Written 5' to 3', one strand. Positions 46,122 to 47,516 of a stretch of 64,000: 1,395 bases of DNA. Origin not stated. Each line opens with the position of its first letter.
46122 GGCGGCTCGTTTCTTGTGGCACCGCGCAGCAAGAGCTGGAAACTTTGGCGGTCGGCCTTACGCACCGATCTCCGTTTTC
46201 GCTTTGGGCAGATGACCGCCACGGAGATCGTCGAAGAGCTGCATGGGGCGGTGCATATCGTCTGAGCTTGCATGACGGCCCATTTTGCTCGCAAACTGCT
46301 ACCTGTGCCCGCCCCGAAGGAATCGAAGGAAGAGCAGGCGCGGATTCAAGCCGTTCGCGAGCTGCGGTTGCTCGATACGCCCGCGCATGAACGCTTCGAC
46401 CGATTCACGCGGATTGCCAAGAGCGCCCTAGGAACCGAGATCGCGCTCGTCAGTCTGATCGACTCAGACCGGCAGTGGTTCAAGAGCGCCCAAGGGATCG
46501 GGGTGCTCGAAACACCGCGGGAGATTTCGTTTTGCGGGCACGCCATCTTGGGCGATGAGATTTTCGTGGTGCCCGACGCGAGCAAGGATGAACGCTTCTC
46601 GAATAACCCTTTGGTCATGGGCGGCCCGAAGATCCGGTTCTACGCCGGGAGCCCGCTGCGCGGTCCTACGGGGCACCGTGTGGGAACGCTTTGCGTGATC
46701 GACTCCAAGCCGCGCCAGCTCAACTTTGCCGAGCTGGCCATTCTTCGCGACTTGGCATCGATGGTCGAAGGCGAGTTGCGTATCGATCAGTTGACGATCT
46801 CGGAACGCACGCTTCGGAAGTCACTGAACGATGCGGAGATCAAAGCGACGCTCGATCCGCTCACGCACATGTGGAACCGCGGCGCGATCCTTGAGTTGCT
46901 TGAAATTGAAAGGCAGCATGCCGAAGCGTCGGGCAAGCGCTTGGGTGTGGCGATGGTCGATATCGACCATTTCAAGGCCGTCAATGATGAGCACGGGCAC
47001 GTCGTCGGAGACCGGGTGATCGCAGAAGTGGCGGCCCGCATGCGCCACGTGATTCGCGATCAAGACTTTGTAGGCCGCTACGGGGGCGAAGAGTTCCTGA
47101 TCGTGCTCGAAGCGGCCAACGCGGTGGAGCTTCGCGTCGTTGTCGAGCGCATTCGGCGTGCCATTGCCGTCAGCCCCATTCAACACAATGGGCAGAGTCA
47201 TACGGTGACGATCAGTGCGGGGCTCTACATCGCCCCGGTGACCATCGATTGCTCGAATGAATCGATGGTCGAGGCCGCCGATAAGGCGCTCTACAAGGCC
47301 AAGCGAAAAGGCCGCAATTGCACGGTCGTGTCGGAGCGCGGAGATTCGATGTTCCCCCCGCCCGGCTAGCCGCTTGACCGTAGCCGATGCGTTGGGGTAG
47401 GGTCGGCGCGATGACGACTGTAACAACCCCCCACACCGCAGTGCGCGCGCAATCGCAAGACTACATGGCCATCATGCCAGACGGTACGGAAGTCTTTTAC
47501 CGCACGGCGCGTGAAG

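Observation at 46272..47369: Phage-encoded, apparently active GAF-GGDEF diguanylate cyclase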

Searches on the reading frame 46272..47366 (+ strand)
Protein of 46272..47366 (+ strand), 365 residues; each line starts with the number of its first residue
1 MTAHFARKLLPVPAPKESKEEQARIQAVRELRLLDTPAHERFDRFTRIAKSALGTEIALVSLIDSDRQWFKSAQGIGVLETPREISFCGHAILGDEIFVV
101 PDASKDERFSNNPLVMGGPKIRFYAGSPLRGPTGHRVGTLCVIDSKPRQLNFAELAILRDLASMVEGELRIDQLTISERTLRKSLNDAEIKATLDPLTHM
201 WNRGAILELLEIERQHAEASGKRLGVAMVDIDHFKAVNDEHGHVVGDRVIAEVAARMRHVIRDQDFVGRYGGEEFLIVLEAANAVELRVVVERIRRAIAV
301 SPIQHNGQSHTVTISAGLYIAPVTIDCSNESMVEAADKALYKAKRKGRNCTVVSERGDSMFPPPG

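Call 3: search_protein_families(library=pfam, proteins=[window:46272-47366:+], max_evalue=0.01)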
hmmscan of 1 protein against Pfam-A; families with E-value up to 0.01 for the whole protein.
window:46272-47366:+ (365 aa): 4 families
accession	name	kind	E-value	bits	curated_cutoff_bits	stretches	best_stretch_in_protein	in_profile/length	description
PF00990.26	GGDEF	-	6.7e-43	146.7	23.8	1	192-349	1-160/161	Diguanylate cyclase, GGDEF domain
PF01590.32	GAF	-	1.7e-16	61.4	22.4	1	39-168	3-132/133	GAF domain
PF13185.12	GAF_2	-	2.6e-06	28.1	28.6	1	39-163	5-129/136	GAF domain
PF22335.1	Cas10-Cmr2_palm2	-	0.0023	18.5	27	1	270-350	57-131/133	Cas10/Cmr2, second palm domain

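Call 6: search_dna_similar(query=window:46272-47366:+, collection=phages, mode=protein, max_rows=40)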
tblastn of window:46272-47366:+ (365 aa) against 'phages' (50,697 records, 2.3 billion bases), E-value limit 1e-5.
Records with a match: 107; places in all: 113; records where one place covers at least 80% of the query: 0.
Best place of each record, by identity: <60% 107.
By first word of the organism name: Bacteriophage 52; Acinetobacter 16; Listeria 8; Pseudomonas 7; Bordetella 6; Salmonella 5; Escherichia 4; Bacillus 4; Klebsiella 3; Acetobacter 1; and 1 more.
By host as written in the record: - 70; Listeria monocytogenes 8; Bordetella bronchiseptica ATCC 10580 6; Pseudomonas aeruginosa 4; Homo sapiens 3; Salmonella enterica subsp. enterica serovar Kentucky 2; Escherichia coli O157:H7 ATCC 43895 2; Klebsiella pneumoniae ST16-OXA48 2; and 7 more.
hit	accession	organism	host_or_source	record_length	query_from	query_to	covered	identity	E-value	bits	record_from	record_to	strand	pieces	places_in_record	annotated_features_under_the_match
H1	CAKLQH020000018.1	Acinetobacter phage MD-2021a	not known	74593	59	349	80%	29.3%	1e-14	81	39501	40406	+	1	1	cph2_1: diguanylate cyclase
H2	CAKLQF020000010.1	Acinetobacter phage MD-2021a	not known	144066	59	349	80%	29.3%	1e-14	81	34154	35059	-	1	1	cph2_2: diguanylate cyclase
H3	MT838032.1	Bacteriophage sp.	human fecal samples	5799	21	232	58%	37.7%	5e-33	135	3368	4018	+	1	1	record has no annotation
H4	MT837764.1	Bacteriophage sp.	human fecal samples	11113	128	359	64%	33.2%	6e-15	82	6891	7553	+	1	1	record has no annotation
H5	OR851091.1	Salmonella phage S.Kent 1-2-1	Salmonella enterica subsp. enterica ...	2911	173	355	50%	39.8%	4e-21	100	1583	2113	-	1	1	record has no annotation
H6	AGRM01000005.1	Salmonella enterica subsp. houtenae str. ATCC BAA-1581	Homo sapiens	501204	173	355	50%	39.7%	6e-21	100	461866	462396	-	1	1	diguanylate cyclase domain protein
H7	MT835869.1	Bacteriophage sp.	human fecal samples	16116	161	349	52%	38.2%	6e-23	106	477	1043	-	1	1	record has no annotation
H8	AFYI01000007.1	Salmonella enterica subsp. enterica serovar Infantis str. ...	Homo sapiens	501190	173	355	50%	39.2%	1e-20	100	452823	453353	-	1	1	diguanylate cyclase domain protein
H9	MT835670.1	Bacteriophage sp.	human fecal samples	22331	142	349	57%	33.2%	5e-17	89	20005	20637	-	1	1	record has no annotation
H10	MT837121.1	Bacteriophage sp.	human fecal samples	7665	159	359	55%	34.1%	9e-17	87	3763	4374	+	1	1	record has no annotation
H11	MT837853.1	Bacteriophage sp.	human fecal samples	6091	132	364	64%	28.3%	5e-9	64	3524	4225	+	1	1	record has no annotation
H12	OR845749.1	Escherichia phage ECO95 1-6-1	Escherichia coli O157:H7 ATCC 43895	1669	186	355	47%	38.7%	6e-18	91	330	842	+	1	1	record has no annotation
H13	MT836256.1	Bacteriophage sp.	human fecal samples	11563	101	348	68%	26.2%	1e-6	56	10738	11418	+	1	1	record has no annotation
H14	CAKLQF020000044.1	Acinetobacter phage MD-2021a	not known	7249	176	349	48%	36.9%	3e-21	101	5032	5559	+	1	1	cph2_3: diguanylate cyclase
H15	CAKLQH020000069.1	Acinetobacter phage MD-2021a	not known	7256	176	349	48%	36.9%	3e-21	101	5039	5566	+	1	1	cph2_3: diguanylate cyclase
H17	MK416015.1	Klebsiella phage ST16-OXA48phi5.4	Klebsiella pneumoniae ST16-OXA48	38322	128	349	61%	28.1%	3e-16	86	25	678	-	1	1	diguanylate cyclase domain protein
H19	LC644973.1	Acetobacter phage phiAX1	Acetobacter sp. ATCC 21760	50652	161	352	53%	32.3%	3e-15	83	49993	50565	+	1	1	GGDEF-containing protein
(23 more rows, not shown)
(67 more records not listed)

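Call 10: search_protein_families(library=phrogs, proteins=[window:46272-47366:+], max_evalue=0.001)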
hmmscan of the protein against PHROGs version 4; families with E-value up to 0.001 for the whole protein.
window:46272-47366:+ (365 aa): 9 families
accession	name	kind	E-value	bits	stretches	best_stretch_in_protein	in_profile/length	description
phrog_14602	-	unknown function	3.8e-98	329.6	1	16-349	5-332/336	-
phrog_5594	-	unknown function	4.8e-49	168.7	1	173-358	340-520/528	-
phrog_9661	-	unknown function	1.3e-30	107.8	1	188-352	112-273/274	-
phrog_11823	-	unknown function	1.8e-28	100.3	1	180-350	250-419/693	-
phrog_34213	-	unknown function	6.7e-24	85.7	1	185-357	296-468/472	-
phrog_8342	-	unknown function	1.2e-17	65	1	181-346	235-400/407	-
phrog_26035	-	unknown function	2.5e-10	40.9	1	226-349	326-441/446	-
phrog_27950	-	unknown function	3.5e-05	25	1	121-167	102-148/155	-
phrog_10776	-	unknown function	0.00045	19.7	1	182-274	311-403/674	-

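Call 14: find_homologous_proteins(query=window:46272-47366:+, max_evalue=1e-10)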
Query window:46272-47366:+ (365 aa): 7732 proteins with E <= 1e-10 among 8000 candidates; the best 120 are listed. Only proteins of 200 to 639 residues were searched: fused or split forms outside these lengths cannot appear, so this answer is no evidence that the protein stands alone or is whole; find_related_loci, which searches DNA, has no such limit.
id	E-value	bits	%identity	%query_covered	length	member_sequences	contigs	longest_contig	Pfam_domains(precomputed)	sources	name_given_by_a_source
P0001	2.4e-238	808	100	100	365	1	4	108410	PF13185.13,PF01590.33,PF00990.27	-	-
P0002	1.2e-132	461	61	90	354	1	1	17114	PF13185.13,PF01590.33,PF00990.27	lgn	-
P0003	5.2e-115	403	58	87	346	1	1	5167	PF13185.13,PF01590.33,PF00990.27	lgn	-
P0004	5.3e-112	393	55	94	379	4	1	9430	PF13185.13,PF01590.33,PF00990.27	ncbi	ncbi:MAG: GGDEF domain-containing protein [Planctomycetota bacterium]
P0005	7.1e-111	389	52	92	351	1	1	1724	PF13185.13,PF01590.33,PF00990.27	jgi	jgi:diguanylate cyclase (GGDEF)-like protein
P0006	2.0e-110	388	53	93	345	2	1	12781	PF13185.13,PF01590.33,PF00990.27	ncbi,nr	ncbi:MAG TPA: sensor domain-containing diguanylate cyclase [Anaeromyxobacteraceae bacterium]|nr:sens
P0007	3.6e-109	383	54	93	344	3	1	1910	PF13185.13,PF01590.33,PF00990.27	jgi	-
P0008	5.8e-109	383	56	88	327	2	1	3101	PF13185.13,PF01590.33,PF00990.27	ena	-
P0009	9.7e-107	375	52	92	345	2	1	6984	PF13185.13,PF01590.33,PF00990.27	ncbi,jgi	jgi:diguanylate cyclase (GGDEF)-like protein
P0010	8.0e-106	372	53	94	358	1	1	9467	PF13185.13,PF01590.33,PF00990.27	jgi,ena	-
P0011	9.5e-106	372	53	92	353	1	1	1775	PF13185.13,PF01590.33,PF00990.27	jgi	jgi:diguanylate cyclase (GGDEF)-like protein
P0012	3.3e-105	370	50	95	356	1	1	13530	PF13185.13,PF01590.33,PF00990.27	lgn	-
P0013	4.0e-105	370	54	94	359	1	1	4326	PF13185.13,PF01590.33,PF00990.27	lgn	-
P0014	5.3e-105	370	53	96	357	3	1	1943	PF13185.13,PF01590.33,PF00990.27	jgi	jgi:diguanylate cyclase (GGDEF)-like protein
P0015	7.1e-104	366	51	93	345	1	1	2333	PF13185.13,PF01590.33,PF00990.27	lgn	-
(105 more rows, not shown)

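Call 15: find_related_loci(query=window:46272-47366:+, collection=viral_contigs, flank=8000)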
Query window:46272-47366:+ (365 aa) in viral_contigs; peptide patterns used: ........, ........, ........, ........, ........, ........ (x = any residue, [..] = any of these).
12 stretches matched a pattern; 1 encode a relative of the query (tblastn E <= 1e-3); 1 distinct loci.
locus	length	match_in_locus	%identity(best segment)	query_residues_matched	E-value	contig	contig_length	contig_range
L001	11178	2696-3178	41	195-355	7e-31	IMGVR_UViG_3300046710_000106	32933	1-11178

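Call 16: find_encoding_contigs(protein=P0001, flank=10000, max_places=6)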
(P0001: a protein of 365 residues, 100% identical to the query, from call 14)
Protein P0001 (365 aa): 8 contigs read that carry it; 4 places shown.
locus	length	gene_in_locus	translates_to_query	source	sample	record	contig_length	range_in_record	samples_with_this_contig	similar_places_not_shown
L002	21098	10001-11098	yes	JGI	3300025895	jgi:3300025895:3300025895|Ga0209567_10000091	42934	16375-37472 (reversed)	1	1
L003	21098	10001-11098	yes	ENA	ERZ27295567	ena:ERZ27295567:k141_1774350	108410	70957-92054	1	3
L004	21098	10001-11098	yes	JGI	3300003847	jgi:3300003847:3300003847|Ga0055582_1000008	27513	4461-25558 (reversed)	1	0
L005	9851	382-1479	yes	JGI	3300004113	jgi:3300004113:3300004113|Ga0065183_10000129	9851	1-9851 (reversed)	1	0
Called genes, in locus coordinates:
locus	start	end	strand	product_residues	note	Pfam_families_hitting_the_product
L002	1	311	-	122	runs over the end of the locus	-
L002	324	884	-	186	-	-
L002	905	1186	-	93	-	-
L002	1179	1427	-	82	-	-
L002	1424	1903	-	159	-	-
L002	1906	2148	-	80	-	-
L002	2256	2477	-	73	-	-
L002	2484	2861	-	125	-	-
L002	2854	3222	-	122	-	-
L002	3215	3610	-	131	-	-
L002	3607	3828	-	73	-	-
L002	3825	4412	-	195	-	-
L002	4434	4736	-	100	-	-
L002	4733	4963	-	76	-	-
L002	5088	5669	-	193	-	-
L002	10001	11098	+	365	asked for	PF13185:GAF_2 (weak), PF01590:GAF, PF00990:GGDEF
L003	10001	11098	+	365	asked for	PF13185:GAF_2 (weak), PF01590:GAF, PF00990:GGDEF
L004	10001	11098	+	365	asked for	PF13185:GAF_2 (weak), PF01590:GAF, PF00990:GGDEF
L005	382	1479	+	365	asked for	PF13185:GAF_2 (weak), PF01590:GAF, PF00990:GGDEF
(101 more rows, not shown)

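Call 17: find_encoding_contigs(protein=P0002, flank=10000, max_places=4)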
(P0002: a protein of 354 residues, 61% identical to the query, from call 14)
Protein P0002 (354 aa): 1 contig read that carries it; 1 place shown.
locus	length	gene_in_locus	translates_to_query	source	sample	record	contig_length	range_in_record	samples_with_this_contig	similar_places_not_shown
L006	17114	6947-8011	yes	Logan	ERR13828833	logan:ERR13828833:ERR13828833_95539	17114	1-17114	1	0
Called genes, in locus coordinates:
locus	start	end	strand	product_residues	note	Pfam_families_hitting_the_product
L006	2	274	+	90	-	?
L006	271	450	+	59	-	-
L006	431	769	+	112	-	-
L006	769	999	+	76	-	-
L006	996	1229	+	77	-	-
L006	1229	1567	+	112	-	-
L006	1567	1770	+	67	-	-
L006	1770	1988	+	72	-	-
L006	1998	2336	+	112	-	-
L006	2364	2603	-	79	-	-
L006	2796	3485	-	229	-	PF00089:Trypsin (weak)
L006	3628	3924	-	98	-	-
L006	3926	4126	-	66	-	-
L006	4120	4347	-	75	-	-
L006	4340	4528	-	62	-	-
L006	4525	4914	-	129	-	-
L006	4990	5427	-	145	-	PF13671:AAA_33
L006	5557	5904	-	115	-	-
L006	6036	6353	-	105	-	-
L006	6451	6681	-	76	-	-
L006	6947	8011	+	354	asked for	PF01590:GAF, PF13185:GAF_2, PF00990:GGDEF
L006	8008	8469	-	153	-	-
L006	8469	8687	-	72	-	-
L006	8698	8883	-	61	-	-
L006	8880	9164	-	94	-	-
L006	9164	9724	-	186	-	PF00149:Metallophos (faint), PF12850:Metallophos_2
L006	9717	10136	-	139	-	-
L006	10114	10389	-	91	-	-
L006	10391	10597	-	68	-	-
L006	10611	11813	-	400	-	-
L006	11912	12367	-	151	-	-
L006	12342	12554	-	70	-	-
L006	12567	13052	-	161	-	-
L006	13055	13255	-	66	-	-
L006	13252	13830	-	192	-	PF16473:Rv2179c-like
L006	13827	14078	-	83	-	-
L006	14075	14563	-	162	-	-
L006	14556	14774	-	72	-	-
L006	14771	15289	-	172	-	PF07799:DUF1643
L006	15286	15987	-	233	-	PF24963:DUF7768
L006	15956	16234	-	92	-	-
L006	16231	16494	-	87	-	-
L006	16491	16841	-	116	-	-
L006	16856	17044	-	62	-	-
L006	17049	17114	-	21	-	?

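Call 19: search_solved_structures(query=window:46272-47366:+, max_evalue=0.00001, show_alignments=3)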
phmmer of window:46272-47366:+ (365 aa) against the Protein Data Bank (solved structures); distinct sequences matched with E-value up to 0.00001: 51.
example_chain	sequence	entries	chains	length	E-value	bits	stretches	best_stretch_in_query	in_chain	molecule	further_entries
4zmu_A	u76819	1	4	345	1.5e-86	294.1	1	14-352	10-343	diguanylate cyclase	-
4zmm_A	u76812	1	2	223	2.4e-46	161.9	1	133-352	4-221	diguanylate cyclase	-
3ign_A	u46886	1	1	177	7.8e-31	110.9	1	194-354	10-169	Diguanylate cyclase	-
5euh_A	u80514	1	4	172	1.1e-29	107.2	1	193-354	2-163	Putative GGDEF domain membrane protein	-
5llw_B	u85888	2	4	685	1.1e-28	103.8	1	152-350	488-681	Diguanylate cyclase (GGDEF) domain-containing protein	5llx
6et7_A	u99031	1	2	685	1.5e-28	103.4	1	146-350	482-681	Diguanylate cyclase (GGDEF) domain-containing protein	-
4wxo_A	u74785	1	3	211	2.5e-28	102.7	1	171-350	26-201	Uncharacterized protein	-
7e6g_A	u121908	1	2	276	4.2e-27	98.7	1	181-352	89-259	Putative GGDEF domain protein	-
4wxw_A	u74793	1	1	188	8.8e-27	97.6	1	194-350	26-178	Uncharacterized protein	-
6zxm_A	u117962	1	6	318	3.2e-25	92.5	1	183-350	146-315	Putative GGDEF/response regulator receiver domain protein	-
4zve_A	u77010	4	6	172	2.2e-24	89.7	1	194-350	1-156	Diguanylate cyclase DosC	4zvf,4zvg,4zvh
3i5c_A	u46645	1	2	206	2.7e-24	89.4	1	191-355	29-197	Fusion of General control protein GCN4 and WSPR response regulator protein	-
3i5b_A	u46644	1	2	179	5.2e-24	88.5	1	195-355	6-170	WspR response regulator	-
9t28_A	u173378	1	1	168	5.7e-24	88.3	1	195-350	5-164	diguanylate cyclase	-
6d9m_A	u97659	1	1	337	1.4e-23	87.1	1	192-351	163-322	Fusion protein of Endolysin,Response receiver sensor diguanylate cyclase, GAF domain-conta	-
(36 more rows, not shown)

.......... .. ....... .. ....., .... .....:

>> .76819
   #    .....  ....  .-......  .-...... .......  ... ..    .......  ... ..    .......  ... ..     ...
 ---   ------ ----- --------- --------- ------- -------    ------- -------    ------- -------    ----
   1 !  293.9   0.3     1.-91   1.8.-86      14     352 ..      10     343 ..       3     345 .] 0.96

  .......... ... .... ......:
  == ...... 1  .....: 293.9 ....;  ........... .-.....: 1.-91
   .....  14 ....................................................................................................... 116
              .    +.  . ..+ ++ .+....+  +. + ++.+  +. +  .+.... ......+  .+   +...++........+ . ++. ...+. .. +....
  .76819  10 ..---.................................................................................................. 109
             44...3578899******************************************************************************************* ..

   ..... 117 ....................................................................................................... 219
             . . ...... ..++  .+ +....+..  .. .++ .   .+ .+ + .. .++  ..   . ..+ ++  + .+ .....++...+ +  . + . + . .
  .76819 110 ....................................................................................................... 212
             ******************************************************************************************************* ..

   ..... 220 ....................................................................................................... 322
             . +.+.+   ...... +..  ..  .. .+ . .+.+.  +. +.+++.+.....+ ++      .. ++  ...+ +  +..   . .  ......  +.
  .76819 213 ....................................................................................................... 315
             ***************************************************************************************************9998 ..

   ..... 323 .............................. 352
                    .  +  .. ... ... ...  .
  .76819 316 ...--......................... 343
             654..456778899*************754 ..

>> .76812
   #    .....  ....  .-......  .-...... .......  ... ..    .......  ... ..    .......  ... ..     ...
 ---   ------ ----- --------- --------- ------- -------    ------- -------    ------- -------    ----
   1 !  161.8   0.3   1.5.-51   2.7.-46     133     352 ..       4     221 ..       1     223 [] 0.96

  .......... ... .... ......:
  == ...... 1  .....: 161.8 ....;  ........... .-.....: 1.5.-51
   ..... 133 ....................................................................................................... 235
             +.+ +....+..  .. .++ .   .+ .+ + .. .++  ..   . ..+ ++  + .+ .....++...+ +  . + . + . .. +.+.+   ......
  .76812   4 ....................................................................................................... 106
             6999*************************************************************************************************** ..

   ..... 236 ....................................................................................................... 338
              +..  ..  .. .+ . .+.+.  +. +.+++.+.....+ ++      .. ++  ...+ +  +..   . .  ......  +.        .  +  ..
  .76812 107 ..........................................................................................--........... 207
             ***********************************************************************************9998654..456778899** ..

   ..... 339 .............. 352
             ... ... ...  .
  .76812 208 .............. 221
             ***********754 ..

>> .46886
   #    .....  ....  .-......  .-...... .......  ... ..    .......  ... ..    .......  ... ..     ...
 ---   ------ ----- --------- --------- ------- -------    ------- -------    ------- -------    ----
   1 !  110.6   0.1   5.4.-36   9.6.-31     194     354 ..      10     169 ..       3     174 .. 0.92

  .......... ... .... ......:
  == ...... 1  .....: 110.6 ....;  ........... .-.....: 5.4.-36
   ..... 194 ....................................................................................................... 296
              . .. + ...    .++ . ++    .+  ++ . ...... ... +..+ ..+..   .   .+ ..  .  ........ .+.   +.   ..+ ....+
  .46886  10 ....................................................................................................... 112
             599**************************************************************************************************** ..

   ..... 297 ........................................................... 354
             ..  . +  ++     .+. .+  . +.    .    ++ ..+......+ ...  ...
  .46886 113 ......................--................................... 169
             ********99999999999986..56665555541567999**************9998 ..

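Call 33: find_encoding_contigs(protein=P0003, flank=6000, max_places=2)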
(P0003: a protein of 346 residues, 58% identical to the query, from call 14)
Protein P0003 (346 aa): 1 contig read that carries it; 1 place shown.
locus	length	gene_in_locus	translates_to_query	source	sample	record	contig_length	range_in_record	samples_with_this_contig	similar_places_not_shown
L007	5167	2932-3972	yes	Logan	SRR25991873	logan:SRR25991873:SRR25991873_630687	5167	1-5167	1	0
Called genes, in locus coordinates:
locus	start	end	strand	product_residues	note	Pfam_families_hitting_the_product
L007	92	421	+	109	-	-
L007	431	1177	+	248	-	PF00990:GGDEF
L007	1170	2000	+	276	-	PF00520:Ion_trans, PF08016:PKD_channel (faint)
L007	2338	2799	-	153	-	PF00903:Glyoxalase, PF13669:Glyoxalase_4 (weak)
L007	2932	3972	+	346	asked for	PF01590:GAF, PF13185:GAF_2, PF00990:GGDEF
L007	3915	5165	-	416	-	?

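Call 34: find_encoding_contigs(protein=P0004, flank=8000, max_places=2)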
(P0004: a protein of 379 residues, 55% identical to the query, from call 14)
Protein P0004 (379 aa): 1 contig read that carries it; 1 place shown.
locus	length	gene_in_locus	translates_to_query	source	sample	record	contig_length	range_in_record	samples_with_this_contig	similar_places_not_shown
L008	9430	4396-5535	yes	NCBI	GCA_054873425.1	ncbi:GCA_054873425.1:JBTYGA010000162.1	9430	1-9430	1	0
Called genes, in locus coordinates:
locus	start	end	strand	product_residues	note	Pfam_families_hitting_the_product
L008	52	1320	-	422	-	PF02195:ParB_N, PF01555:N6_N4_Mtase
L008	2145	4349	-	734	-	PF13432:TPR_16, PF13414:TPR_11, PF13424:TPR_12, PF13432:TPR_16, PF14559:TPR_19, PF13432:TPR_16, PF00515:TPR_1, PF07719:TPR_2, +47 more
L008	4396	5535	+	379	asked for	PF01590:GAF, PF13185:GAF_2, PF00990:GGDEF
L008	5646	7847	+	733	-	-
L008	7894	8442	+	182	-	PF00072:Response_reg, PF00196:GerE, PF08281:Sigma70_r4_2 (weak)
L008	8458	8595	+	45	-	-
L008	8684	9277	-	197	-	-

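Call 35: find_encoding_contigs(protein=P0012, flank=8000, max_places=2)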
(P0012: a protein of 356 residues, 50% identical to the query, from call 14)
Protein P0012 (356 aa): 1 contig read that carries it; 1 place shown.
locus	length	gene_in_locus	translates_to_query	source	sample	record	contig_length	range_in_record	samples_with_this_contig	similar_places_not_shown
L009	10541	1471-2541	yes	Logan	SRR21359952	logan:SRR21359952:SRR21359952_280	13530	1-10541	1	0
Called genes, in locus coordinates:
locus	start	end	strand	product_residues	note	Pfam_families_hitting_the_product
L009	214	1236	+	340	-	PF01370:Epimerase (weak)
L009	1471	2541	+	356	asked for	PF01590:GAF, PF13185:GAF_2 (weak), PF00990:GGDEF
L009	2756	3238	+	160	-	-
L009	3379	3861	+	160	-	-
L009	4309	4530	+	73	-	-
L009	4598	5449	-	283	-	PF02086:MethyltransfD12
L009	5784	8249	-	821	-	PF22548:AEP-TOTE, PF00270:DEAD, PF04851:ResIII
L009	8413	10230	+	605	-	PF12102:MrcB_N, PF07728:AAA_5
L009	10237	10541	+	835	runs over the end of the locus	PF09823:DUF2357, PF04411:PDDEXK_7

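Call 43: find_related_loci(query=A1, collection=viral_contigs, flank=10000)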
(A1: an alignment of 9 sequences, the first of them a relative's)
Query A1 (365 aa) in viral_contigs; peptide patterns used: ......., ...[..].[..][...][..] (x = any residue, [..] = any of these).
220 stretches matched a pattern; 149 encode a relative of the query (tblastn E <= 1e-3); the best 80 are kept; 80 distinct loci.
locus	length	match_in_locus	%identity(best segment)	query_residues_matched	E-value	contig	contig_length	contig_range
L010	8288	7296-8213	40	24-347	4e-77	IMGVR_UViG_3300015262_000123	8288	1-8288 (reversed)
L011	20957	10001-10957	39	21-349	4e-67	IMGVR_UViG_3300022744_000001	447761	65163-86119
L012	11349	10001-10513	39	191-364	3e-32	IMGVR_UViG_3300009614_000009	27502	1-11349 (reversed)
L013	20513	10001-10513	39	191-364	3e-32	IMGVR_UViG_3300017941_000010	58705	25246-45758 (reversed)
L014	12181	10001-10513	39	191-364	3e-32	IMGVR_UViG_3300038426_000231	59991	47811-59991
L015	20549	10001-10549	39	173-349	3e-32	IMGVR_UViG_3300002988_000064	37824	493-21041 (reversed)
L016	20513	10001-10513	39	191-364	3e-32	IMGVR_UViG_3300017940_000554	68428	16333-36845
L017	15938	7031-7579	39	173-349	3e-31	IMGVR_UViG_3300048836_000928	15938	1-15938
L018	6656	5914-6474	38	173-353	3e-31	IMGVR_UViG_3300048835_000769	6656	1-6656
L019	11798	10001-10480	41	191-349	2e-30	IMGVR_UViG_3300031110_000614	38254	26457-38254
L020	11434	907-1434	38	185-360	6e-30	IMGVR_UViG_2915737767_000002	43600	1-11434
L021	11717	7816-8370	37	171-349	2e-29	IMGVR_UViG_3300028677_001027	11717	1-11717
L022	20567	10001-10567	37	171-353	3e-29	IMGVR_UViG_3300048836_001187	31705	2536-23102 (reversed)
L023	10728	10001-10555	37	171-349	3e-29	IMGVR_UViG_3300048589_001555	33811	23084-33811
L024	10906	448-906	42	195-349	4e-29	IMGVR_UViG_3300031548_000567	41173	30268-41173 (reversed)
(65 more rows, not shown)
